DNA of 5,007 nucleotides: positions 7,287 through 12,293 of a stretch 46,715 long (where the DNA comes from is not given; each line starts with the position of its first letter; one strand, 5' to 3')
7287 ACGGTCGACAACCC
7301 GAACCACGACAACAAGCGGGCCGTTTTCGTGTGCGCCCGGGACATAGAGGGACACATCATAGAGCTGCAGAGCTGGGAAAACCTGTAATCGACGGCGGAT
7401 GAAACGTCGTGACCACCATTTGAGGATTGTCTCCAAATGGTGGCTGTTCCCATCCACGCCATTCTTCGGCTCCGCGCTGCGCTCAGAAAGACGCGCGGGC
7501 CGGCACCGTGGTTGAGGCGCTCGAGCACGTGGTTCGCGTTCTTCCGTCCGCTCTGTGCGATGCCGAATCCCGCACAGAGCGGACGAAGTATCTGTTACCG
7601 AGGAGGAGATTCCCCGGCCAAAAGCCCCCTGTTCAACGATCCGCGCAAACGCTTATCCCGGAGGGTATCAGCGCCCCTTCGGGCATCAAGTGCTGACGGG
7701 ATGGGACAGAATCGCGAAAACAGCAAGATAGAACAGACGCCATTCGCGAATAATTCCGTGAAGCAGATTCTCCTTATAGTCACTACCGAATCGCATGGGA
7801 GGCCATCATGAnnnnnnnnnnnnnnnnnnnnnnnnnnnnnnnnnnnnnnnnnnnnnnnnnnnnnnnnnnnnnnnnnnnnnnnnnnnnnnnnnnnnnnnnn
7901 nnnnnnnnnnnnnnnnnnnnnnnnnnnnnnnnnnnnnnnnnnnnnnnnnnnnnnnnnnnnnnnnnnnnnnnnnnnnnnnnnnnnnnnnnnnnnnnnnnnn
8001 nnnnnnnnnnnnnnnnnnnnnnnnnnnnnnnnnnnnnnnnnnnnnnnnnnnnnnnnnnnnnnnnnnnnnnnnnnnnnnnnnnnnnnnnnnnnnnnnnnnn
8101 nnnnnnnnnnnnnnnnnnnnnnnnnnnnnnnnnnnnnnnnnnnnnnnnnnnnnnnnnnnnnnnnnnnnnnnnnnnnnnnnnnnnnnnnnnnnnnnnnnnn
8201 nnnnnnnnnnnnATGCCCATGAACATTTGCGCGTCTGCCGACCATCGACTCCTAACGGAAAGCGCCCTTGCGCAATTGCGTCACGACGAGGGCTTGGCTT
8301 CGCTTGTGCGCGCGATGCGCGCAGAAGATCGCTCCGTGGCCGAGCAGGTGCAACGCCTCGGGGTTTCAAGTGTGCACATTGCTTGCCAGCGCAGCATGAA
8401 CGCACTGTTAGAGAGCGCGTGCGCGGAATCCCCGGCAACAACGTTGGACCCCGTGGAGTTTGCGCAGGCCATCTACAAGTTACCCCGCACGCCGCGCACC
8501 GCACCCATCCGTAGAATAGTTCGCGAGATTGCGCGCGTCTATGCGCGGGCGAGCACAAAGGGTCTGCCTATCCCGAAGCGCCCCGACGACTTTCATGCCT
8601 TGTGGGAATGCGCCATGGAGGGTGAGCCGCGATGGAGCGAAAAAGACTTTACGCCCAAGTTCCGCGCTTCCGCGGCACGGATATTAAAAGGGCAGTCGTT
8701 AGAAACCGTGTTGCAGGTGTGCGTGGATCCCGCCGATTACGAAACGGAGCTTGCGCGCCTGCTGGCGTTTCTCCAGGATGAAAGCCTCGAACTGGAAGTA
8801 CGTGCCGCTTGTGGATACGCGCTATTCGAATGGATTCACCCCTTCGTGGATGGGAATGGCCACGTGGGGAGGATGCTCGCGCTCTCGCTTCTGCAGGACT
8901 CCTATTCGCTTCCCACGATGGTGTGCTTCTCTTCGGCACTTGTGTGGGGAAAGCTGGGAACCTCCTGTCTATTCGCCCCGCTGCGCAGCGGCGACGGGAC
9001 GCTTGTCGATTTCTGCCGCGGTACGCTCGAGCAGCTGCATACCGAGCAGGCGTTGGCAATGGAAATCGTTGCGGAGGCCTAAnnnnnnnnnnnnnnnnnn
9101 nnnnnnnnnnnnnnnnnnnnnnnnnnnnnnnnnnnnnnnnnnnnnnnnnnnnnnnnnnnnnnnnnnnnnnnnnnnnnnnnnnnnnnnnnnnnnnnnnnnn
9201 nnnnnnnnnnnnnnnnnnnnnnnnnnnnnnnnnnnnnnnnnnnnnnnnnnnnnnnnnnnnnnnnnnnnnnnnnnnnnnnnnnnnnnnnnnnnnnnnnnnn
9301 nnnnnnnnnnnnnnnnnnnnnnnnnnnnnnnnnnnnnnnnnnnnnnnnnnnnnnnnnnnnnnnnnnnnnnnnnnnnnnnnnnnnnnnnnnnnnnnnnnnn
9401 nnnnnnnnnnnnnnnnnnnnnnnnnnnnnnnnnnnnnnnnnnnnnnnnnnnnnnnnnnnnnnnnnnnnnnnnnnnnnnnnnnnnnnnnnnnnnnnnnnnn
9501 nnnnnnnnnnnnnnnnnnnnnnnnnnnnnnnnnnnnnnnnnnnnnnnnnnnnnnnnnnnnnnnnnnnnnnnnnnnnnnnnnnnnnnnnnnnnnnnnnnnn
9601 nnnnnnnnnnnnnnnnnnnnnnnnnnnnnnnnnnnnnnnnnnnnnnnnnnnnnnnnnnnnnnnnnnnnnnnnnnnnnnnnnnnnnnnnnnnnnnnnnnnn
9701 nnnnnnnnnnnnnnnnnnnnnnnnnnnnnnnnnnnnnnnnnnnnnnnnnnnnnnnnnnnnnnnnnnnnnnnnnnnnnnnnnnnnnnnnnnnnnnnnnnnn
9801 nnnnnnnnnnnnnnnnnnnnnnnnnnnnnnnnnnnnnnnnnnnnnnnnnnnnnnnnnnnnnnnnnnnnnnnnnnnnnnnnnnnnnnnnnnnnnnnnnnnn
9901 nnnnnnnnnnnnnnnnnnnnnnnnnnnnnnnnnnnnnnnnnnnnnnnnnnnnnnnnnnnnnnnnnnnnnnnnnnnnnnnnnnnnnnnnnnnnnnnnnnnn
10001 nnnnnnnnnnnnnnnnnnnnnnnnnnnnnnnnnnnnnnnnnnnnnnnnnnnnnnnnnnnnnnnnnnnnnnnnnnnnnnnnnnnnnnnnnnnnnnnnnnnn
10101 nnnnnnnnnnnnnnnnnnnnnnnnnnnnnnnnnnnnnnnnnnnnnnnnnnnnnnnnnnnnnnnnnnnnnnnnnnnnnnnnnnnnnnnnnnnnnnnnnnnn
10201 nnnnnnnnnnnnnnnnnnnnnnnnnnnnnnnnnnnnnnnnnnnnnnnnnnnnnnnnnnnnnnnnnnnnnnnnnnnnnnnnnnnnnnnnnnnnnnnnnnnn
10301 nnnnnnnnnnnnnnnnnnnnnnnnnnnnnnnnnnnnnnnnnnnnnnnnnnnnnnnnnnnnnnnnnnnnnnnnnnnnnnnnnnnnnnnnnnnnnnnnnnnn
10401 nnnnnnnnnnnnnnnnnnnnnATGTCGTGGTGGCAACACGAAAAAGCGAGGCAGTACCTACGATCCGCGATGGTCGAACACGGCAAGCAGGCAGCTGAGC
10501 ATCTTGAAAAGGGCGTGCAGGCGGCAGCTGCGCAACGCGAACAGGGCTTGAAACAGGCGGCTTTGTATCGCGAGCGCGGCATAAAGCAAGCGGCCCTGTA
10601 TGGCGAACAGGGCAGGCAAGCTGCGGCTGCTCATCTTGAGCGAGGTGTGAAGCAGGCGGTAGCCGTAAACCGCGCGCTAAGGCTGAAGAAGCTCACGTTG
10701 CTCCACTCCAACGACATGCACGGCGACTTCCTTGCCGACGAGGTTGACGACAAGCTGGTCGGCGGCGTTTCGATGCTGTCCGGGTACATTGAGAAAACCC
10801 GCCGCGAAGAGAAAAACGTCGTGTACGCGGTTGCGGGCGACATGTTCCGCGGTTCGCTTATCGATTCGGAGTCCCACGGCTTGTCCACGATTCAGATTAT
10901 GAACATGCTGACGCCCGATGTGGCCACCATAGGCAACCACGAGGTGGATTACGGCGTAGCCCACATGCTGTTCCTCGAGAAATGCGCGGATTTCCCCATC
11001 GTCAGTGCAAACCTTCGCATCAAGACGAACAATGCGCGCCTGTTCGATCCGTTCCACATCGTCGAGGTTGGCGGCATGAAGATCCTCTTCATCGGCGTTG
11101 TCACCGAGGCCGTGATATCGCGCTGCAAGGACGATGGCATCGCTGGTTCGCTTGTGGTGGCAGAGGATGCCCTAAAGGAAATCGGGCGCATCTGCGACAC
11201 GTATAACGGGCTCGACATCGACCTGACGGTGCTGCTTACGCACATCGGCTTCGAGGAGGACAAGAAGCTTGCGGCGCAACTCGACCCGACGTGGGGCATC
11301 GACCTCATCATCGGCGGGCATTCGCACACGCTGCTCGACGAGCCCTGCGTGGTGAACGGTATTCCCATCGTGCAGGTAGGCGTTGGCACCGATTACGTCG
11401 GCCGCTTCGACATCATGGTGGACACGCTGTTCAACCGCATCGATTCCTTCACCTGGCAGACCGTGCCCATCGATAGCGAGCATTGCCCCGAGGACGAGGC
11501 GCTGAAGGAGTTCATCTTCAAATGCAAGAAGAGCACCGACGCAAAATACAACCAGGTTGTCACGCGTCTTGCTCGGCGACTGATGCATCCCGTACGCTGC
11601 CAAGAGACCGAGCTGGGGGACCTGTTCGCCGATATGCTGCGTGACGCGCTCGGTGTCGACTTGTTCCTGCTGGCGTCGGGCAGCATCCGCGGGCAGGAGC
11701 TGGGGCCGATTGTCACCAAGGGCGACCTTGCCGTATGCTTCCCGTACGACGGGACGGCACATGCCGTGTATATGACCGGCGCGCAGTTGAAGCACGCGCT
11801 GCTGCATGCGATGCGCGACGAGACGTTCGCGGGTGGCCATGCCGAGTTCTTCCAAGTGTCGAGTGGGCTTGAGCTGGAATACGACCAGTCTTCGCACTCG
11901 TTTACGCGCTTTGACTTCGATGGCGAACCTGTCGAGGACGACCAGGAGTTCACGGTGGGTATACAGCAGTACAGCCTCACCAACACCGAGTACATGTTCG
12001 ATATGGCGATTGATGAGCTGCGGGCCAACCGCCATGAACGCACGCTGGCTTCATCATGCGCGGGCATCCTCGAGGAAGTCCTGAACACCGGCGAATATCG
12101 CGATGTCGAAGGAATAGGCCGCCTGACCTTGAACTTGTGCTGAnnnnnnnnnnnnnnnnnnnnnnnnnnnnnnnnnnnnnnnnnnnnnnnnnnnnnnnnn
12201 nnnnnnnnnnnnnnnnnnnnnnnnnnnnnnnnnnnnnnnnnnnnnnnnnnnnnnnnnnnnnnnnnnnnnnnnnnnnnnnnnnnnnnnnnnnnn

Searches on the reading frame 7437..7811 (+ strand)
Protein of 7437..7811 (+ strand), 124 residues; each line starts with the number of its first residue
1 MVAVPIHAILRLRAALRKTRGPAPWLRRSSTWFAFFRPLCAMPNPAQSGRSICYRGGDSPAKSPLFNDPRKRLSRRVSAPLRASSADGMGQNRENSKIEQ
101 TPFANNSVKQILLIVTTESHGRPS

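Call 45: search_protein_families(library=pfam, proteins=[window:7437-7811:+], max_evalue=0.001)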
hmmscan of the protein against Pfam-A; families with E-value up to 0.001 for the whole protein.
window:7437-7811:+ (124 aa): 0 families

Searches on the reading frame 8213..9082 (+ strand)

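Call 45: search_protein_families(library=pfam, proteins=[window:8213-9082:+], max_evalue=0.001)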
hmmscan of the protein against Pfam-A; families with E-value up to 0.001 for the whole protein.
window:8213-9082:+ (289 aa): 1 family
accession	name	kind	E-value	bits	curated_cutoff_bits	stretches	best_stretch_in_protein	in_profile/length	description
PF02661.23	Fic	-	9.4e-11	42.9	24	1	164-227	30-93/93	Fic/DOC family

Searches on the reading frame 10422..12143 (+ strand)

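Call 45: search_protein_families(library=pfam, proteins=[window:10422-12143:+], max_evalue=0.001)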
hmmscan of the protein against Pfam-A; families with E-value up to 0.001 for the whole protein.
window:10422-12143:+ (573 aa): 2 families
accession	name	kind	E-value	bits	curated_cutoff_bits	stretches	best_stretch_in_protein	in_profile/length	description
PF02872.23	5_nucleotid_C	-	7.6e-22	78.5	23.6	1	389-523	15-151/158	5'-nucleotidase, C-terminal domain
PF00149.33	Metallophos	-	1.2e-08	36.1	21.5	1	92-303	2-190/191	Calcineurin-like phosphoesterase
